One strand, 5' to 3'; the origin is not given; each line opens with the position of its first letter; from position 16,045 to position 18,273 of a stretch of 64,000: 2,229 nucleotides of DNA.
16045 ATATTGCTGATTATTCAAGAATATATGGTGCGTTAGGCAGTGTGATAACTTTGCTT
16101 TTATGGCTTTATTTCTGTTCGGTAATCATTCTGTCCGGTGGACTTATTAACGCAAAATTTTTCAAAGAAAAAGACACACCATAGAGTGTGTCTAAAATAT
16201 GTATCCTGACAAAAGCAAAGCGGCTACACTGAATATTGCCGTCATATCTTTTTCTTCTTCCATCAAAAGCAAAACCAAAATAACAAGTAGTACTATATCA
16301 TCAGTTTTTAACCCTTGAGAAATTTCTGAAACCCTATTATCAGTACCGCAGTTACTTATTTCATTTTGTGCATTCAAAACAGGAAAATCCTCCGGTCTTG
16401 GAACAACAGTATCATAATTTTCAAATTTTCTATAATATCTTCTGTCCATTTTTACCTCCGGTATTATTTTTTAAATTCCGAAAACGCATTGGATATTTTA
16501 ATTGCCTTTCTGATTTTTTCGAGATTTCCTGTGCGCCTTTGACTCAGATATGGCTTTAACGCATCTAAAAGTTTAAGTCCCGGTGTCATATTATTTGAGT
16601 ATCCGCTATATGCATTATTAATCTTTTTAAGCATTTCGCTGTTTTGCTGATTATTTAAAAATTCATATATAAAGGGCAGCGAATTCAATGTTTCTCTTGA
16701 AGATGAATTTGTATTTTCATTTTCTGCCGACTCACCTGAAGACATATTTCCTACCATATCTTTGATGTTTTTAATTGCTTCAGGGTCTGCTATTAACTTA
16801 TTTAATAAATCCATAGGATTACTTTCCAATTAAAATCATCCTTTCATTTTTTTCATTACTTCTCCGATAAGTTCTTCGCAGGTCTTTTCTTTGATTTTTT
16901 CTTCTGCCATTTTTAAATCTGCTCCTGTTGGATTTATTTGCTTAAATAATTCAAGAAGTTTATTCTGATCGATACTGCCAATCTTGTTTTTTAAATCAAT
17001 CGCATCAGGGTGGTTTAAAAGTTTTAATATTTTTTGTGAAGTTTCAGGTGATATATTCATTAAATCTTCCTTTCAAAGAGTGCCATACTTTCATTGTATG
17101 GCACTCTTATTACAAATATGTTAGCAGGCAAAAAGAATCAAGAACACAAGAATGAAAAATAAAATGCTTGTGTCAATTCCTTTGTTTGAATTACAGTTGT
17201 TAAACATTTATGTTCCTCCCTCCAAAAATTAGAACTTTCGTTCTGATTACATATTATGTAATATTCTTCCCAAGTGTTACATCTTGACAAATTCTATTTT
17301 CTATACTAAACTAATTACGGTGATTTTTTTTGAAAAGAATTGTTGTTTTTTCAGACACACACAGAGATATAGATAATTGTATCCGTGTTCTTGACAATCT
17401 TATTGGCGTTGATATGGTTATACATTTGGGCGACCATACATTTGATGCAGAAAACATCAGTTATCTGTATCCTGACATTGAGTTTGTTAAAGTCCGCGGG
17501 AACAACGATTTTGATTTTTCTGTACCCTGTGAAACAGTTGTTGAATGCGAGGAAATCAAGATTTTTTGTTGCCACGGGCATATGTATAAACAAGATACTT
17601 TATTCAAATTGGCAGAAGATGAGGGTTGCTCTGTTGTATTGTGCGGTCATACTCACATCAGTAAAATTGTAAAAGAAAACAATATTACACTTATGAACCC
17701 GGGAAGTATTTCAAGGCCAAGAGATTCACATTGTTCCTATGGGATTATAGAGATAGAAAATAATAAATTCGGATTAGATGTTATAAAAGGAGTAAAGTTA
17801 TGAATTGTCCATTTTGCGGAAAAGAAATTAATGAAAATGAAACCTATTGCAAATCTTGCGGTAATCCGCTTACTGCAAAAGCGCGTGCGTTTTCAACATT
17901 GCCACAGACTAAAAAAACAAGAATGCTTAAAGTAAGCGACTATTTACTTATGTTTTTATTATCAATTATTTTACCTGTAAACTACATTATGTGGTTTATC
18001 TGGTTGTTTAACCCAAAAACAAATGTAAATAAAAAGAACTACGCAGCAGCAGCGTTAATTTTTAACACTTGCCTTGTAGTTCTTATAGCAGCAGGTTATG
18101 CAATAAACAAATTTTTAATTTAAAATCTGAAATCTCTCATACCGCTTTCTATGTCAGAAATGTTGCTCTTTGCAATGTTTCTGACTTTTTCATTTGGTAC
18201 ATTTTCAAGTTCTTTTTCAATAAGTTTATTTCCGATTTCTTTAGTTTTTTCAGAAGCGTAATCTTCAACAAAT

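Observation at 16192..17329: Uncharacterised minus-strand small-gene cluster with a strongly SD-driven 28-aa hydrophobic micro-ORF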

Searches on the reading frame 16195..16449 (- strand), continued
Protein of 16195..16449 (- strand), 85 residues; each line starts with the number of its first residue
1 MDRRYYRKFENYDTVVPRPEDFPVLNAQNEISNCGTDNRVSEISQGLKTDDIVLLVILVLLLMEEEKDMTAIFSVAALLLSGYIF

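Call 67: predict_structure(alignment_id=A7)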
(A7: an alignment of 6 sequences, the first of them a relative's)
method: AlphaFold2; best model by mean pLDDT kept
length: 74 residues; sequences in the alignment: 6
mean_pLDDT: 71.1   pTM: 0.47
mean pLDDT of the five models: 71.1, 59.2, 53.1, 51.5, 49.8
residues with pLDDT >= 90: 0; 70-90: 48; 50-70: 26; < 50: 0
segments of 3 or more residues with pLDDT < 50: none
pLDDT, mean of each block of 10 residues (from residue 1): 73 75 69 73 61 76 76 61
secondary structure, 60 per line:
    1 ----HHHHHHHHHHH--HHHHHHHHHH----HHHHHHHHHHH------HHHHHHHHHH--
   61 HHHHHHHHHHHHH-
elements in order: H5-15 H18-27 H32-42 H49-58 H61-73

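Call 70: fold_search(model_id=the predicted structure, library=pdb)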
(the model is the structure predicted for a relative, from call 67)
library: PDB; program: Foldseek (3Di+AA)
matches with E <= 10: 5; with E <= 0.001: 0
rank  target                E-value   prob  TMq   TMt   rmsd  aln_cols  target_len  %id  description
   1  9gvf                  6.4e+00  0.04  0.31  0.13  11.2        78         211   17  Crystal structure of a computationally designed protein (released 2025-10-08)
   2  7qsk_V                7.7e+00  0.03  0.23  0.17   8.4        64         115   20  Bovine complex I in lipid nanodisc, Active-Q10 (released 2022-05-25)
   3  5gkm_A                9.7e+00  0.03  0.29  0.17   8.5        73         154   11  Crystal structure of the N-terminal Domain of Caseinolytic protease associated chaperone ClpD from Arabidopsis thalian (released 2017-03-22)
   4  9y6c_A                9.7e+00  0.02  0.23  0.09   9.5        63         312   16  X-ray structure analysis of human Complement Component 5 TE domain in complex with the peptide Ra30303 (released 2025-12-24)
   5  6yvd_D                9.7e+00  0.01  0.23  0.06  15.0        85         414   16  Head segment of the S.cerevisiae condensin holocomplex in presence of ATP (released 2020-07-22)

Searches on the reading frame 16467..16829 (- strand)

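Call 3: search_protein_families(library=pfam, proteins=[window:16467-16829:-], max_evalue=1)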
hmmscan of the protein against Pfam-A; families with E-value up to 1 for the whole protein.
seq(121 aa): 2 families
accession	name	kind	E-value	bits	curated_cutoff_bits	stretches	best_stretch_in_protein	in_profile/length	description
PF08718.16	GLTP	-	0.037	14.7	25.6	1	3-75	33-113/147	Glycolipid transfer protein (GLTP)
PF07319.16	DnaI_N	-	0.11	13.6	24.1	1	10-80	9-82/94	Primosomal protein DnaI N-terminus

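Call 4: search_protein_families(library=ncbifam, proteins=[window:16467-16829:-], max_evalue=1)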
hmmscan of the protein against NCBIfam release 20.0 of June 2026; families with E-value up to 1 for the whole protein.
seq(121 aa): 0 families

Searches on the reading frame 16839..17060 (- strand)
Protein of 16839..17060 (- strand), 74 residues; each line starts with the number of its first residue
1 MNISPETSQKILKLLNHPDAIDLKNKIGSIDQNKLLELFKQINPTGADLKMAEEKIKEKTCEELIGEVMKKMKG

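Call 3: search_protein_families(library=pfam, proteins=[window:16839-17060:-], max_evalue=1)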
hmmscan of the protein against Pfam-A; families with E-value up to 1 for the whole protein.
seq(74 aa): 1 family
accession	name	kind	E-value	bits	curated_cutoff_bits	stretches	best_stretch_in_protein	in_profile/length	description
PF23164.1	UBL_AVO1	-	0.083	13.2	27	1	9-41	48-80/91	AVO1 ubiquitin-like domain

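Call 4: search_protein_families(library=ncbifam, proteins=[window:16839-17060:-], max_evalue=1)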
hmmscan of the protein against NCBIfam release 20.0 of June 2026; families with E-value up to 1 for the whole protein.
seq(74 aa): 0 families

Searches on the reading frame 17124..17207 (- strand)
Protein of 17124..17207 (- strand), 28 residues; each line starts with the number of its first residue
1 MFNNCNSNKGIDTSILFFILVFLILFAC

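Call 3: search_protein_families(library=pfam, proteins=[window:17124-17207:-], max_evalue=1)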
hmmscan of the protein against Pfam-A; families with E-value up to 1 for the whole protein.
seq(28 aa): 0 families

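Call 4: search_protein_families(library=ncbifam, proteins=[window:17124-17207:-], max_evalue=1)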
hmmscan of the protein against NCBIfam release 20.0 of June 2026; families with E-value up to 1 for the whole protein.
seq(28 aa): 0 families

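Call 36: search_protein_families(library=ncbifam, proteins=[window:17124-17207:-], max_evalue=10)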
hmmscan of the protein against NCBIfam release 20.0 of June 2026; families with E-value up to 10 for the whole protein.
seq(28 aa): 0 families

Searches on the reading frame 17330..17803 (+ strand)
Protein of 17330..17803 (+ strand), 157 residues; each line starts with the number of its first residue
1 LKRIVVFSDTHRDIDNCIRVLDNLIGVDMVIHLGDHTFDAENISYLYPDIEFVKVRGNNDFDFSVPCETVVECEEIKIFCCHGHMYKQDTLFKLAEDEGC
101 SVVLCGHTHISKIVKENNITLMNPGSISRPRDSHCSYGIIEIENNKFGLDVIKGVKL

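Call 3: search_protein_families(library=pfam, proteins=[window:17330-17803:+], max_evalue=1)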
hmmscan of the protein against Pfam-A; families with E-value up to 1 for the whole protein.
window:17330-17803:+ (157 aa): 2 families
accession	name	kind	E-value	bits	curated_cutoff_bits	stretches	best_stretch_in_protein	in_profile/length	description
PF12850.12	Metallophos_2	-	2.3e-28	99.6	27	1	3-144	2-153/154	Calcineurin-like phosphoesterase superfamily domain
PF00149.33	Metallophos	-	1.5e-07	32.5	21.5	1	3-110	2-190/191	Calcineurin-like phosphoesterase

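Call 4: search_protein_families(library=ncbifam, proteins=[window:17330-17803:+], max_evalue=1)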
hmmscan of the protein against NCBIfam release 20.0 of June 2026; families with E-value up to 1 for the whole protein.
window:17330-17803:+ (157 aa): 4 families
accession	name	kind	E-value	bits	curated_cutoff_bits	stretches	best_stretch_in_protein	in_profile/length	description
TIGR00040.1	yfcE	subfamily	6.8e-26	91.2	56.25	1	3-147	2-155/158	YfcE family phosphodiesterase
NF006988.0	PRK09453.1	equivalog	5.2e-21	75.3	117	2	69-144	91-164/183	phosphodiesterase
TIGR00322.1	diphth2_R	domain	0.034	13.5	35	1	22-122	66-165/320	diphthamide biosynthesis enzyme Dph1/Dph2 domain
NF053862.1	DS9_1_antiphage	equivalog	0.1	11.4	420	1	91-123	423-455/486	anti-phage phosphoesterase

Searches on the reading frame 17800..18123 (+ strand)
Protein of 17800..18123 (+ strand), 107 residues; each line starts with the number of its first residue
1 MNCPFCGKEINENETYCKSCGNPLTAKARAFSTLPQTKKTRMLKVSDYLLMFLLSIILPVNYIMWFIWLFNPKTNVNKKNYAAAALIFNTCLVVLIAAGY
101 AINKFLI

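Call 3: search_protein_families(library=pfam, proteins=[window:17800-18123:+], max_evalue=1)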
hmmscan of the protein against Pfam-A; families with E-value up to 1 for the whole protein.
window:17800-18123:+ (107 aa): 20 families
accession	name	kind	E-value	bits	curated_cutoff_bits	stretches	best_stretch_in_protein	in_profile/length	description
PF13240.11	Zn_Ribbon_1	-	7.5e-06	26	25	1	3-24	2-23/23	zinc-ribbon domain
PF12773.13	DZR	-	0.00015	22.3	27.3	1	3-25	1-23/45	Double zinc ribbon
PF18912.6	DZR_2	-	0.0032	17.7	27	1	2-24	9-31/56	Double zinc ribbon domain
PF24460.1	DUF7575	-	0.0035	17.1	28.5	1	2-24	5-27/28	Domain of unknown function (DUF7575)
PF05810.19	NinF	-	0.0087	16.4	27.5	1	3-17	2-16/25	NinF protein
PF14149.11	YhfH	-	0.018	15.3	27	1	3-20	16-34/37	YhfH-like protein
PF00122.25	E1-E2_ATPase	-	0.04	13.9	28.1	1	35-88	104-156/181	E1-E2 ATPase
PF08271.17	Zn_Ribbon_TF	-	0.047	13.7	29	1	1-22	1-27/43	TFIIB zinc-binding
PF14803.11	Zn_ribbon_Nudix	-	0.053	13.9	25.6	1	16-27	2-13/34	Nudix N-terminal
PF13248.11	Zn_ribbon_3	-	0.068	13.1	27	1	2-24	4-26/26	zinc-ribbon domain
PF10005.14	Zn_ribbon_DZR_6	-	0.077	14.1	23.4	1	2-38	3-41/93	zinc-ribbon domain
PF24463.1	DUF7577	-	0.08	13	28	1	2-24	4-26/27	Domain of unknown function (DUF7577)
PF07191.17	Zn_ribbon_6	-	0.091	13.2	25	1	2-25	18-40/67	Double zinc ribbon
PF06221.18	zf-C2HC5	-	0.1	13.1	25.8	1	2-28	19-48/54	Putative zinc finger motif, C2HC5-type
PF17032.10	Zn_ribbon_15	-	0.11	13.8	28.9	1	2-21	54-73/73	zinc-ribbon family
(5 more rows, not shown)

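Call 4: search_protein_families(library=ncbifam, proteins=[window:17800-18123:+], max_evalue=1)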
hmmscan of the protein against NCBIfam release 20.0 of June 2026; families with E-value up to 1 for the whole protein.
window:17800-18123:+ (107 aa): 9 families
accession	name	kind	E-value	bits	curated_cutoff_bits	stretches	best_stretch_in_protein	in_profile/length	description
TIGR00201.1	comF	subfamily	0.00051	20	233.55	1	3-50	1-43/190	ComF family protein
NF053815.1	teico_TcaA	equivalog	0.00075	18.4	550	1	2-57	3-61/463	membrane-associated protein TcaA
NF003214.0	PRK04179.1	equivalog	0.0013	18.6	71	1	2-37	19-55/62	50S ribosomal protein L37e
NF049953.1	ribbon_DG_selen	exception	0.026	14.4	130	1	3-41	8-46/172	zinc ribbon-containing (seleno)protein DG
NF001605.0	PRK00398.1-2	equivalog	0.1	12.5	63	0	3-14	4-15/43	DNA-directed RNA polymerase subunit P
NF011149.0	PRK14559.1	equivalog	0.13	10.9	374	1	2-28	3-29/642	serine/threonine phosphatase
NF045510.1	4Cys_prefix_kin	domain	0.18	12.1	24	1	12-24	14-26/26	4-Cys prefix domain-containing protein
NF011715.0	PRK15136.1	equivalog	0.51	8.9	563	0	72-107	10-45/390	multidrug efflux MFS transporter periplasmic adaptor subunit EmrA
NF047912.1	ECs_2282_CxxC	subfamily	0.65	9.9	37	0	6-26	8-39/60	ECs_2282 family putative zinc-binding protein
